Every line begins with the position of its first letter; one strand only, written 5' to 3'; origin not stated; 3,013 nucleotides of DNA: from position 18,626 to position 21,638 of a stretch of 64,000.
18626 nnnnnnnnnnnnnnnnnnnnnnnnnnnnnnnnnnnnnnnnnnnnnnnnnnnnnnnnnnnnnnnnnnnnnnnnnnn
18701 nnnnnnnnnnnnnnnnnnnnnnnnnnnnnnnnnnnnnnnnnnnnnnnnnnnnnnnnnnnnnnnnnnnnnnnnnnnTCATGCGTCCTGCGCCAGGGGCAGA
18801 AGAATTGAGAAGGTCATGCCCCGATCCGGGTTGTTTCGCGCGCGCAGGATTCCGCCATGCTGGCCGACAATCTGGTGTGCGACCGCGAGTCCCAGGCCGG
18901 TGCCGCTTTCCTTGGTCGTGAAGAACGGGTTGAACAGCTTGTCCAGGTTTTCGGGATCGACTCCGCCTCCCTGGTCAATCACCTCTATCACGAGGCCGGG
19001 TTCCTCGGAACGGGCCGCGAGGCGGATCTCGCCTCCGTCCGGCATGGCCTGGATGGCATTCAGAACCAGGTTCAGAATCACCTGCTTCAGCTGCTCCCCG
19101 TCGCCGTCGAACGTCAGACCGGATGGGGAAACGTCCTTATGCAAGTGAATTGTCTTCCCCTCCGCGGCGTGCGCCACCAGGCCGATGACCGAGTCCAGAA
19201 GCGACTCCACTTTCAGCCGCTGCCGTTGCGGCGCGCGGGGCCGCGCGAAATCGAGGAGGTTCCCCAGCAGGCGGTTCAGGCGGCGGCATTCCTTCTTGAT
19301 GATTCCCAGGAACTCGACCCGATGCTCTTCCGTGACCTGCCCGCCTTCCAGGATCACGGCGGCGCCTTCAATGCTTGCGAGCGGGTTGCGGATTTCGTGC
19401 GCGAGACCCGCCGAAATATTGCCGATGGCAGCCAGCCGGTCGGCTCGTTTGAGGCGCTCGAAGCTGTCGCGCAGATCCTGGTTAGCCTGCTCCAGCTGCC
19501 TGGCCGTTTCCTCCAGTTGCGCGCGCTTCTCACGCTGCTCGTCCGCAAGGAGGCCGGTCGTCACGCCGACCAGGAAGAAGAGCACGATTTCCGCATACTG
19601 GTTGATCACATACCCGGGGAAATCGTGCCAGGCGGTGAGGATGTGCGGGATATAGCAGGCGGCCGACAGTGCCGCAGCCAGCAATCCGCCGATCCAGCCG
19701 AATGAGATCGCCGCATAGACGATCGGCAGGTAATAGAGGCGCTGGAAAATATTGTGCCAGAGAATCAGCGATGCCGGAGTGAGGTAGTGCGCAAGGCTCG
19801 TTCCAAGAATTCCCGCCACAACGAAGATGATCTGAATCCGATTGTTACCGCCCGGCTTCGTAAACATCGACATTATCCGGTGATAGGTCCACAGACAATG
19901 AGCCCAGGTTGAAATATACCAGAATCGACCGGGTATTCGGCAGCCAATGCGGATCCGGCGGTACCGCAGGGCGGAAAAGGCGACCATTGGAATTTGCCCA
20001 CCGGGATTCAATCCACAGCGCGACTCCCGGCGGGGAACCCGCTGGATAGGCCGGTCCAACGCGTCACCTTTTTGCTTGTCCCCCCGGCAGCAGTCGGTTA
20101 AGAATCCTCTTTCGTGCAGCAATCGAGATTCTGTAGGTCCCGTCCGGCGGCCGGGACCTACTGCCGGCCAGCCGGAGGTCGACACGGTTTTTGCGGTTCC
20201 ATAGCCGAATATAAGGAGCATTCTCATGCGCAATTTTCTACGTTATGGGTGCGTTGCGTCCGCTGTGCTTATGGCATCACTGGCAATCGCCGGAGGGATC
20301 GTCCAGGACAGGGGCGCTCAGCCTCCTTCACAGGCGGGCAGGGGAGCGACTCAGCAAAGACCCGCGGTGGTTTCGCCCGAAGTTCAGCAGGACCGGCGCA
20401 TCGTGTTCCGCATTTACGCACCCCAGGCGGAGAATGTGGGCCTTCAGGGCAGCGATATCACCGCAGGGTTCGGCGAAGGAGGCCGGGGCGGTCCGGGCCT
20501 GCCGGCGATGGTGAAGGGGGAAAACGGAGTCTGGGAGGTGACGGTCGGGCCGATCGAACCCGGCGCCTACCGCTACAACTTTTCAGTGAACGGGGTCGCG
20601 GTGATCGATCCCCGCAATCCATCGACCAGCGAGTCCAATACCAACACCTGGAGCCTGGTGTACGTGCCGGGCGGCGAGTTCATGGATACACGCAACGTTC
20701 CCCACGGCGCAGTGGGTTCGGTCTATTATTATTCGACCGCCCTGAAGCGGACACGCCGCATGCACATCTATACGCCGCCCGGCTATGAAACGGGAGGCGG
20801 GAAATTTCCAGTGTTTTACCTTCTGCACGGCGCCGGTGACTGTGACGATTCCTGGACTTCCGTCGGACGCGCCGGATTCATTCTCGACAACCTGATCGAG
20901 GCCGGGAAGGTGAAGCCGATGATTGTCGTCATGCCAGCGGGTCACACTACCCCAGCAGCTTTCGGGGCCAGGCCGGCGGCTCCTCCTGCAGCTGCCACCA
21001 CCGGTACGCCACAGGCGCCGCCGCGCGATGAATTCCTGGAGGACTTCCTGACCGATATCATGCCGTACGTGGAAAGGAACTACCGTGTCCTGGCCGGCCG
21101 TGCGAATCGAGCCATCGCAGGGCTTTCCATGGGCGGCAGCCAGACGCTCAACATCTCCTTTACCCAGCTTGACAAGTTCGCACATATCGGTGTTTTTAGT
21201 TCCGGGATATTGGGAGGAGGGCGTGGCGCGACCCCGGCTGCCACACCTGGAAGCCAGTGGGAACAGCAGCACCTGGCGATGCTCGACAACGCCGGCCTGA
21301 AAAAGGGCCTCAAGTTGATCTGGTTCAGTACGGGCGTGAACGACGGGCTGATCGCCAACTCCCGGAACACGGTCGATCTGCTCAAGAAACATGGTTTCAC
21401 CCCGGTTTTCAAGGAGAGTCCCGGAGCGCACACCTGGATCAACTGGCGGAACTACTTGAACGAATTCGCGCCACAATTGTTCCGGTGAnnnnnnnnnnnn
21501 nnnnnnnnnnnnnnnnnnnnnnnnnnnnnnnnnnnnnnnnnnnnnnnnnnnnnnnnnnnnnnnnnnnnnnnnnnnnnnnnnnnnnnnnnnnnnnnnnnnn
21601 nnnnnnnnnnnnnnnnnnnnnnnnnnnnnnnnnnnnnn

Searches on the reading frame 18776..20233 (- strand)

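Call 36: search_protein_families(library=pfam, proteins=[window:18776-20233:-], max_evalue=0.00001)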
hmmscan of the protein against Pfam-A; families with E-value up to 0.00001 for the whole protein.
window:18776-20233:- (485 aa): 3 families
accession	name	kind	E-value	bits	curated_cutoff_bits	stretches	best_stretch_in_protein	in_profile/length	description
PF02518.31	HATPase_c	-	1.6e-26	93.4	26.4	1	377-482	1-110/111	Histidine kinase-, DNA gyrase B-, and HSP90-like ATPase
PF00512.31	HisKA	-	5.4e-16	58.8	26.9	1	272-334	4-65/66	His Kinase A (phospho-acceptor) domain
PF13493.11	DUF4118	-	2.9e-07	30.6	28.4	1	156-242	22-106/107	Domain of unknown function (DUF4118)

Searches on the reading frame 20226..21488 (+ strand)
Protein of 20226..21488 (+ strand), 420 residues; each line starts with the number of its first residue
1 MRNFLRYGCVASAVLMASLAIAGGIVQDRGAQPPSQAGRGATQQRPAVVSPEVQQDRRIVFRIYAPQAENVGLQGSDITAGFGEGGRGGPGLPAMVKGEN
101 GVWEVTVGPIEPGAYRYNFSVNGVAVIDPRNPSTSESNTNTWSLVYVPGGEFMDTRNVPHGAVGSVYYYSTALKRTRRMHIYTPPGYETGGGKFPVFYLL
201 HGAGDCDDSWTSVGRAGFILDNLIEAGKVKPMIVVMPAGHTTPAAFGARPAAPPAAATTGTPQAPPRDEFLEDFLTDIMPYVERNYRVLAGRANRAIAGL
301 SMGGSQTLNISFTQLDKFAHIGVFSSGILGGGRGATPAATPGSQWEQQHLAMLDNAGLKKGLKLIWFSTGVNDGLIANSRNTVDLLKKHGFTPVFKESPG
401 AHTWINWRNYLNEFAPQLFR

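Call 36: search_protein_families(library=pfam, proteins=[window:20226-21488:+], max_evalue=0.00001)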
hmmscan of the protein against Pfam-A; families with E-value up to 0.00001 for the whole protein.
window:20226-21488:+ (420 aa): 2 families
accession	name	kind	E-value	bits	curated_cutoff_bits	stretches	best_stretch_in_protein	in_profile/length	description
PF00756.26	Esterase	-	7.9e-24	85.2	22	1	170-413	1-246/251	Putative esterase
PF02922.24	CBM_48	-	6.3e-06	26.9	22.4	0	54-123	7-72/83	Carbohydrate-binding module 48 (Isoamylase N-terminal domain)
